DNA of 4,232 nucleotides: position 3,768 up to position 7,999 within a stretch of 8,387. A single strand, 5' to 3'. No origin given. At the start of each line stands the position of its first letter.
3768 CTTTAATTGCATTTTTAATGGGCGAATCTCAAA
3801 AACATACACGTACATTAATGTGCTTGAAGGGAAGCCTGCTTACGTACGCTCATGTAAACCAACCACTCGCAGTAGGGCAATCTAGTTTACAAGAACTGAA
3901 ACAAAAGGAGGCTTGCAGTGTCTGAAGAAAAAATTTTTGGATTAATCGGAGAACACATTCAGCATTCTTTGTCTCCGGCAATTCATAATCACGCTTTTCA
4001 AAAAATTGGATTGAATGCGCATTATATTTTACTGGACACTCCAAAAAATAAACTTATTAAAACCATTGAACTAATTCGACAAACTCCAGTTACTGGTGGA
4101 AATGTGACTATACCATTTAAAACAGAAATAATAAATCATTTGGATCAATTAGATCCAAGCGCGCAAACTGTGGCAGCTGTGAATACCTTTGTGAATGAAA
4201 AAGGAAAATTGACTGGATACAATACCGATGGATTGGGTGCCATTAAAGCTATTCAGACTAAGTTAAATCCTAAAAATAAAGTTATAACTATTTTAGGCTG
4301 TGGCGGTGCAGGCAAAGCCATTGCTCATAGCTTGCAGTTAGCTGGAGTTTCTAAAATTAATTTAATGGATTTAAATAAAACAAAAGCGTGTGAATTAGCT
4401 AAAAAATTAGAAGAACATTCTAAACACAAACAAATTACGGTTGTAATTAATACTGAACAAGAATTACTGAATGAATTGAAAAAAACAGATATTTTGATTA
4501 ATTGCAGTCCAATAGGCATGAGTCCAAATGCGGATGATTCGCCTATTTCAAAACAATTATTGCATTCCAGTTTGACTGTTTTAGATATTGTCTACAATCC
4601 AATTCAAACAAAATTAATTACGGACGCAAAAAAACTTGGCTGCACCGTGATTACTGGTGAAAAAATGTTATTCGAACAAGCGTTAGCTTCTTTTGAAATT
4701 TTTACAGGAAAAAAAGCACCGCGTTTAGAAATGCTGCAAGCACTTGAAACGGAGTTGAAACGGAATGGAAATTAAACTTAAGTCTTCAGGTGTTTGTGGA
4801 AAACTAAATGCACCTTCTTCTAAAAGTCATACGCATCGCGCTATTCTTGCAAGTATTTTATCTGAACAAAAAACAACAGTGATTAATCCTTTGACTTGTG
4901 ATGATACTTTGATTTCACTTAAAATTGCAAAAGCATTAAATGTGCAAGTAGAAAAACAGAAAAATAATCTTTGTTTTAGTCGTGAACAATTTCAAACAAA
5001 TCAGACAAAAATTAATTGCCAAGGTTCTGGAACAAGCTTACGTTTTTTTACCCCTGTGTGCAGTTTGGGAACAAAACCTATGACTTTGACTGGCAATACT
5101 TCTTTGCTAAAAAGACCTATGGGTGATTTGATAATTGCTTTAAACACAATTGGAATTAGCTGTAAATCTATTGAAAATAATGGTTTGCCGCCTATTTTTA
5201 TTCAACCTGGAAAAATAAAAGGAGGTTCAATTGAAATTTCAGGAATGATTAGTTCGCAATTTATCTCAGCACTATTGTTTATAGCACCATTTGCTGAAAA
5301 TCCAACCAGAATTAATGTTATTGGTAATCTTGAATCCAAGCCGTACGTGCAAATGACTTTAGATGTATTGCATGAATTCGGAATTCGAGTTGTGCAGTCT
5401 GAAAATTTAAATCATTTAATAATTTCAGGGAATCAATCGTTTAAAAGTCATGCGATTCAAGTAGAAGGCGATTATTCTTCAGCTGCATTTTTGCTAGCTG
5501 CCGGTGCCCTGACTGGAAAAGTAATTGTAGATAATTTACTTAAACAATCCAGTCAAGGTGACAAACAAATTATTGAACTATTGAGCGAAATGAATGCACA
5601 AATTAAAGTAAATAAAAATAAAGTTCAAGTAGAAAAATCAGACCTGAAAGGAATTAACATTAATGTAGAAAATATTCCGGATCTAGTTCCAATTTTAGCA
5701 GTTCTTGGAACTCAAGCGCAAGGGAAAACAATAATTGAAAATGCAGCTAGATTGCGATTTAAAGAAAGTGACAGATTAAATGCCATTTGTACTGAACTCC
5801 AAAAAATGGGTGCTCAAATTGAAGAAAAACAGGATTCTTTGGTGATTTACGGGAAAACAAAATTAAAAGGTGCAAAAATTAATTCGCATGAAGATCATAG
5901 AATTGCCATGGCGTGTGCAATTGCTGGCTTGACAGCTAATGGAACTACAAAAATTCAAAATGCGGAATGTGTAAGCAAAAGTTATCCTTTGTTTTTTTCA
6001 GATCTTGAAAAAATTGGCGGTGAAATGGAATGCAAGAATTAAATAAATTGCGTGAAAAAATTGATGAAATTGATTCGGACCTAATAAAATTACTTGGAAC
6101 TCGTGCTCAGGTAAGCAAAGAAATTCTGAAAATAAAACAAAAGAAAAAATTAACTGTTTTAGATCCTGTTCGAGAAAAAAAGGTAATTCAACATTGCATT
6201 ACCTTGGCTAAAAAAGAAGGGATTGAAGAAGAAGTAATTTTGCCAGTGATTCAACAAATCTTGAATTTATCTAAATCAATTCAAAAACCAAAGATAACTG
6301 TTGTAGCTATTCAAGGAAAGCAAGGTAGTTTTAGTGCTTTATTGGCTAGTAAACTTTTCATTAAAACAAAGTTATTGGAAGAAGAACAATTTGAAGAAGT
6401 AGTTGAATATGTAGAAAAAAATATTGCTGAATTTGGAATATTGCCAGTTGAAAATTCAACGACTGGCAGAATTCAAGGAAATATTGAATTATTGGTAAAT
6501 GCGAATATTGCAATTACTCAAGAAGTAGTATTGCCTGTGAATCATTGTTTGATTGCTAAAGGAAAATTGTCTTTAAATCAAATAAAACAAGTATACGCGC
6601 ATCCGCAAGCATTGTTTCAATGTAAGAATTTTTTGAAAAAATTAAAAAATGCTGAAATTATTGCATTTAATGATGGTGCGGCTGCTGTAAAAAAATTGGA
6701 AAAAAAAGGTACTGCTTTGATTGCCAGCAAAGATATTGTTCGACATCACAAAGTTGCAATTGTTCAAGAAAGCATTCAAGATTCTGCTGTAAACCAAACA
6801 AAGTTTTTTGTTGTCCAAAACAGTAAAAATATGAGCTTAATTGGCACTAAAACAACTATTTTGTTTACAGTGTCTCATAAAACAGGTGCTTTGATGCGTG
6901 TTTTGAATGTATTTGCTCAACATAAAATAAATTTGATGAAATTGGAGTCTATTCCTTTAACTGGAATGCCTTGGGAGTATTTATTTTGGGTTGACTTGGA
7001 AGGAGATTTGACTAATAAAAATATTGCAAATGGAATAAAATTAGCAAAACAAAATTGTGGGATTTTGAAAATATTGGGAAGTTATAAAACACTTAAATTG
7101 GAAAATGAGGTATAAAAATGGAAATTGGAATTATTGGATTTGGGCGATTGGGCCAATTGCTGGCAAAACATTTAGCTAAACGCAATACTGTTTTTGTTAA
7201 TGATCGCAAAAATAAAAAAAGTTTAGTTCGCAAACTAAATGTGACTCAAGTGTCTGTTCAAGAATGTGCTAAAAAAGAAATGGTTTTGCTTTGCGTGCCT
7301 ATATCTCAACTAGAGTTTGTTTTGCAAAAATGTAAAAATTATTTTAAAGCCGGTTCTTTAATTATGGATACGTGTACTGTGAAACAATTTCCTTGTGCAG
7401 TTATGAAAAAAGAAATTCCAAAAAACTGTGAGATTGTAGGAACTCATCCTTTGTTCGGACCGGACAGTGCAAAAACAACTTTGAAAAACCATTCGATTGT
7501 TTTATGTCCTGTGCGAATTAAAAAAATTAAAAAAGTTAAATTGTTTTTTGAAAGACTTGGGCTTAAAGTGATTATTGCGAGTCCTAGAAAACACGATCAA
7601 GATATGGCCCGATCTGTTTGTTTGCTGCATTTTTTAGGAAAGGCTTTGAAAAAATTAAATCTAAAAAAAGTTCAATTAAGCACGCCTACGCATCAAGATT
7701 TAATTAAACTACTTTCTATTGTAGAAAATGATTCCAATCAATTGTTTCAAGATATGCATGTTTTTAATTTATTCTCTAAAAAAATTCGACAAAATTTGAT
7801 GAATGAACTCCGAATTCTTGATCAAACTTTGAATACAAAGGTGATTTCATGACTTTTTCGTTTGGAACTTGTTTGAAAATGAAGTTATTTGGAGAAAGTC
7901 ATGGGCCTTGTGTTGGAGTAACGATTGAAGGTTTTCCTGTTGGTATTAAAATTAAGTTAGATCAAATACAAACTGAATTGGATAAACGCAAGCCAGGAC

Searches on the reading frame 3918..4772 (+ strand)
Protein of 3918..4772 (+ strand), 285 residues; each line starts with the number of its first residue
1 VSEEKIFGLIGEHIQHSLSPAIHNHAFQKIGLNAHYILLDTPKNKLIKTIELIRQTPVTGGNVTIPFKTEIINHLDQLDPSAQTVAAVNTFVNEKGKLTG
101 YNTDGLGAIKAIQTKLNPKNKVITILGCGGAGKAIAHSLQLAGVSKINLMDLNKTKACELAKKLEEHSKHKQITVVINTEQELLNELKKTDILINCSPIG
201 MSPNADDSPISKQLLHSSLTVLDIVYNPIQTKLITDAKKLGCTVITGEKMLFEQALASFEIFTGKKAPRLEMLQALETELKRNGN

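Call 3: search_protein_families(library=pfam, proteins=[window:3918-4772:+], max_evalue=0.01)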
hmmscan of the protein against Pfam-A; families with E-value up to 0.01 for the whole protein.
window:3918-4772:+ (285 aa): 8 families
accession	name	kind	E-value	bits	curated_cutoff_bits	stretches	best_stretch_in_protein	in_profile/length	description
PF08501.16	Shikimate_dh_N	-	3.5e-26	91.7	27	1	9-90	1-82/83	Shikimate dehydrogenase substrate binding domain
PF18317.6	SDH_C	-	1.3e-09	38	25.8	1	247-277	1-31/31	Shikimate 5'-dehydrogenase C-terminal domain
PF03435.24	Sacchrp_dh_NADP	-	7.6e-08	33.2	25.1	1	123-199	1-78/129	Saccharopine dehydrogenase NADP binding domain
PF01488.26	Shikimate_DH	-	6.8e-05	23.4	24.3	1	118-196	10-82/138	Shikimate / quinate 5-dehydrogenase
PF00899.27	ThiF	-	9.3e-05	22.1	28.1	1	120-153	20-53/238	ThiF family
PF03807.23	F420_oxidored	-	0.0013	19.7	21.6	1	123-204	2-74/94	NADP oxidoreductase coenzyme F420-dependent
PF02558.23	ApbA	-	0.0016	18.5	22.2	1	123-196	1-73/150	Ketopantoate reductase PanE/ApbA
PF01262.27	AlaDh_PNT_C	-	0.0074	16.2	23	0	122-195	30-98/214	Alanine dehydrogenase/PNT, C-terminal domain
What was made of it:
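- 3918..4775 (+): aroE: shikimate dehydrogenase. Pfam Shikimate_dh_N 3.5e-26 and SDH_C 1.3e-09 (call 3).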

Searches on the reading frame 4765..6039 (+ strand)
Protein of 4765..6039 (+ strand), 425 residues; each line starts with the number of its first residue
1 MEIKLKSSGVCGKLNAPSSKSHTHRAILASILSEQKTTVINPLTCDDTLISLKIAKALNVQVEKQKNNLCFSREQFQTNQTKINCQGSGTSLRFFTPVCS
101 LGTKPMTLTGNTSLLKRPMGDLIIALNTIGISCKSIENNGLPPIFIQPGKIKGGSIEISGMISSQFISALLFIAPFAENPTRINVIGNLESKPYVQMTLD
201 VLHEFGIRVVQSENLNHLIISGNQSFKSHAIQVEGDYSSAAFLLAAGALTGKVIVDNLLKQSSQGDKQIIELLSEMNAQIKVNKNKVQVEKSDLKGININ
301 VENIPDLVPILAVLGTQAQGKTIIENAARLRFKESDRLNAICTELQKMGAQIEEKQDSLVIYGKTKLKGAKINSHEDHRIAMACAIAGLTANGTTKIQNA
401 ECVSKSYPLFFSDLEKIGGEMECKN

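Call 3: search_protein_families(library=pfam, proteins=[window:4765-6039:+], max_evalue=0.01)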
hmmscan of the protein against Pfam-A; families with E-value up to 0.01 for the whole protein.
window:4765-6039:+ (425 aa): 1 family
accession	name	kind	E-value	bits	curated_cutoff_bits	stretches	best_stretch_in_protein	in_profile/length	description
PF00275.25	EPSP_synthase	-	2.9e-116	389.1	22.8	1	8-414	5-417/417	EPSP synthase (3-phosphoshikimate 1-carboxyvinyltransferase)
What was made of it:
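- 4765..6042 (+): aroA: EPSP synthase. Pfam EPSP_synthase 2.9e-116 (call 3).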

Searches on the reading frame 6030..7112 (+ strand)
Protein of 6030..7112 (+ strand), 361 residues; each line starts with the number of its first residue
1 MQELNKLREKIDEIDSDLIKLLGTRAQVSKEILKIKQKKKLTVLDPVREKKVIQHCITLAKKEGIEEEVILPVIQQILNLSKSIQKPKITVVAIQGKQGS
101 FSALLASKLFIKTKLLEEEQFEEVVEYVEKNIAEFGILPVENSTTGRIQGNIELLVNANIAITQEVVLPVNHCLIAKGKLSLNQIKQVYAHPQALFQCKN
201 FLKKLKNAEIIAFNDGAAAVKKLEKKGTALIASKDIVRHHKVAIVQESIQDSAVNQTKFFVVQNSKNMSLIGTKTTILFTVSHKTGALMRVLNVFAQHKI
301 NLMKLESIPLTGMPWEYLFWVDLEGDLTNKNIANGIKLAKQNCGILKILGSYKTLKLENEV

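Call 3: search_protein_families(library=pfam, proteins=[window:6030-7112:+], max_evalue=0.01)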
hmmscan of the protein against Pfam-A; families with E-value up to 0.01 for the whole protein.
window:6030-7112:+ (361 aa): 3 families
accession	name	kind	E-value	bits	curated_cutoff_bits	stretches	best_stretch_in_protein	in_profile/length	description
PF00800.23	PDT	-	3e-49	167.7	25.2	1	92-266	1-180/181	Prephenate dehydratase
PF01817.26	CM_2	-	8.4e-19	68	27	1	7-86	1-80/80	Chorismate mutase type II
PF01842.31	ACT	-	0.00021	21.5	27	1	275-330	1-55/66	ACT domain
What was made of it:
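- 6030..7115 (+): pheA-type chorismate mutase / prephenate dehydratase with a C-terminal ACT domain. Pfam CM_2 8.4e-19, PDT 3e-49, ACT 2.1e-4 (call 3).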

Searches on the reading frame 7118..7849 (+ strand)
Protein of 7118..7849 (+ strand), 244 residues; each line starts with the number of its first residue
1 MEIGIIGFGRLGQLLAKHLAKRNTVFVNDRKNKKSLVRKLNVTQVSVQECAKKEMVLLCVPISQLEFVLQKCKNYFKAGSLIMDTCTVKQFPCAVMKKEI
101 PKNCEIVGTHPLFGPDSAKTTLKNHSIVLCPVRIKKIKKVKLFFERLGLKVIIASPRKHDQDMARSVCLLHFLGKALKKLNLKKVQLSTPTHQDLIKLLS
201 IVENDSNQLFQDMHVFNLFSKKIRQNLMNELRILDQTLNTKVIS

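Call 3: search_protein_families(library=pfam, proteins=[window:7118-7849:+], max_evalue=0.01)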
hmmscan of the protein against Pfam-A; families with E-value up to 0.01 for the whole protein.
window:7118-7849:+ (244 aa): 9 families
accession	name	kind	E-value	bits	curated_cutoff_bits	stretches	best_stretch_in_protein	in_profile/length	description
PF02153.23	PDH_N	-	1.5e-18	67.2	26.5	1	27-152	16-153/154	Prephenate dehydrogenase, nucleotide-binding domain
PF03807.23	F420_oxidored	-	2.1e-11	44.7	21.6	1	3-84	2-90/94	NADP oxidoreductase coenzyme F420-dependent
PF03446.21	NAD_binding_2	-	4.2e-06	27.3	21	1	2-89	1-96/161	NAD binding domain of 6-phosphogluconate dehydrogenase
PF02826.25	2-Hacid_dh_C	-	0.00012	22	25.1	1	2-61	38-100/178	D-isomer specific 2-hydroxyacid dehydrogenase, NAD binding domain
PF02254.24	TrkA_N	-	0.0011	19.7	23.8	1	4-67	2-65/116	TrkA-N domain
PF01210.29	NAD_Gly3P_dh_N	-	0.0015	19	23.1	0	3-83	2-100/158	NAD-dependent glycerol-3-phosphate dehydrogenase N-terminus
PF02558.23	ApbA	-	0.0032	17.5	22.2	1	3-78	1-92/150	Ketopantoate reductase PanE/ApbA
PF00044.30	Gp_dh_N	-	0.0036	18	31.7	0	1-37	1-40/101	Glyceraldehyde 3-phosphate dehydrogenase, NAD binding domain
PF03435.24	Sacchrp_dh_NADP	-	0.0076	17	25.1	0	3-54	1-60/129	Saccharopine dehydrogenase NADP binding domain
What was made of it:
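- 7118..7852 (+): tyrA: prephenate dehydrogenase. Pfam PDH_N 1.5e-18 (call 3).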

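Call 75: find_encoding_contigs(protein=window:7118-7849:+, flank=10000, max_places=6)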
Protein window:7118-7849:+ (244 aa): 1 contig read that carries it; 1 place shown.
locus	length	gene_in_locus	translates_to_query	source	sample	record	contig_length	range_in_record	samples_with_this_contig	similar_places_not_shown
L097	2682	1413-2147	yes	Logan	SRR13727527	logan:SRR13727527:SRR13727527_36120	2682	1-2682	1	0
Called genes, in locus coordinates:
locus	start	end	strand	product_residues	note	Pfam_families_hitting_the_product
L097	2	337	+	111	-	?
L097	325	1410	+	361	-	PF01817:CM_2, PF00800:PDT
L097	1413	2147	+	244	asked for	PF03446:NAD_binding_2 (weak), PF03807:F420_oxidored, PF02153:PDH_N, PF26213:TYRAAT1_C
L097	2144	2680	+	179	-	PF01264:Chorismate_synt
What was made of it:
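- Tried and rejected: The look-up of the window's own tyrA returned a Logan contig that ends at the same base as the window (call 75).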
